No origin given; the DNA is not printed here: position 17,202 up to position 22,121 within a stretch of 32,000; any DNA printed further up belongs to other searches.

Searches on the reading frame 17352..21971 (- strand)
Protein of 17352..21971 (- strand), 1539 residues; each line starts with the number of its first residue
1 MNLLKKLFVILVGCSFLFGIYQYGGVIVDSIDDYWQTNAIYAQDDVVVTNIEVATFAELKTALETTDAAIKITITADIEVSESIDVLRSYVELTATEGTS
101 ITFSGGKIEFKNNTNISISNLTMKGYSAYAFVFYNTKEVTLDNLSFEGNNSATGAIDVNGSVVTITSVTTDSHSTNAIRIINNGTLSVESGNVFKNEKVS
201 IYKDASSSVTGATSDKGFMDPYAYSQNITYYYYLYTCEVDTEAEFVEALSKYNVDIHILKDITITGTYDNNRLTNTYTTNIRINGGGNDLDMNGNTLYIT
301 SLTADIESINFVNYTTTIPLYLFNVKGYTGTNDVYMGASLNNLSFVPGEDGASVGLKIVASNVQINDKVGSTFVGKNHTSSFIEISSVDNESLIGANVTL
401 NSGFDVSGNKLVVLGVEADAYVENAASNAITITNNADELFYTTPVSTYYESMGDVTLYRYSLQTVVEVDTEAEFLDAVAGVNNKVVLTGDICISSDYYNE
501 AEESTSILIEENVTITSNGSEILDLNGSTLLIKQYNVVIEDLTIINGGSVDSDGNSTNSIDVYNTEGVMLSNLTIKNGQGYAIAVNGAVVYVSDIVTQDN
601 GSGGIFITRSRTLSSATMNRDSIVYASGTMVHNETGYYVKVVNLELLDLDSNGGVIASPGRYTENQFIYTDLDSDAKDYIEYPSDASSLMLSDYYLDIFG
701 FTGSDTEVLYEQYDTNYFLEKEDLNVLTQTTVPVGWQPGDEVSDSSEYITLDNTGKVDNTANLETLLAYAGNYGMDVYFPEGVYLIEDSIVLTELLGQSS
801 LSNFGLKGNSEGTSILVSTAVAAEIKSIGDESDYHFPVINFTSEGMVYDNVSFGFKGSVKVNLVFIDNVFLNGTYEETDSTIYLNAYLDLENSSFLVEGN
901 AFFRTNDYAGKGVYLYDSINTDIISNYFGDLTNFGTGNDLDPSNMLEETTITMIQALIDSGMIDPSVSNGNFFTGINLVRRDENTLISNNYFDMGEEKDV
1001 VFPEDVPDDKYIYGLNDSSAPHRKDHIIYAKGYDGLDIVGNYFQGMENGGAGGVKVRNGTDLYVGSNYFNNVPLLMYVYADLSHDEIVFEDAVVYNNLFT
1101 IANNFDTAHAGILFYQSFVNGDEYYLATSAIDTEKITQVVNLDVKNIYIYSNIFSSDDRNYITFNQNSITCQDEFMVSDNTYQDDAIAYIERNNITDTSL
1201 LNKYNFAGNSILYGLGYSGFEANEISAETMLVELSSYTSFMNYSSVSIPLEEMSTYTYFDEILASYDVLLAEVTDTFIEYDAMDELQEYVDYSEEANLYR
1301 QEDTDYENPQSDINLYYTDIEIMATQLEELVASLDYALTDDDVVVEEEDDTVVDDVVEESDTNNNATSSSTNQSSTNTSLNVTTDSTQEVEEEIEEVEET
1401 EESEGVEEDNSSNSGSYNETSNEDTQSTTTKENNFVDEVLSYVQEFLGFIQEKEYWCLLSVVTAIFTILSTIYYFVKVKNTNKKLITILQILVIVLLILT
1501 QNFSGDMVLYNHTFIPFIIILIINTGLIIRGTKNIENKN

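Call 10: search_protein_families(library=pfam, proteins=[window:17352-21971:-], max_evalue=0.01)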
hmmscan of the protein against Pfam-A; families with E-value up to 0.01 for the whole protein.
window:17352-21971:- (1539 aa): 3 families
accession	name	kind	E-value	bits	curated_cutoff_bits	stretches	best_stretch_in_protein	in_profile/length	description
PF13229.12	Beta_helix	-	0.0026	17.8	25.9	1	98-208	38-149/158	Right handed beta helix region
PF03094.20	Mlo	-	0.0053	15.6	24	1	1402-1527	186-317/483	Mlo family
PF04147.17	Nop14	-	0.0073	15.1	34.9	1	1339-1500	337-496/862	Nop14-like family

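Call 42: search_protein_families(library=padloc, max_evalue=0.001, proteins=[window:17352-21971:-])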
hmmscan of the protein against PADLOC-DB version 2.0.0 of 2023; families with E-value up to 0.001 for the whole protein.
window:17352-21971:- (1539 aa): 0 families
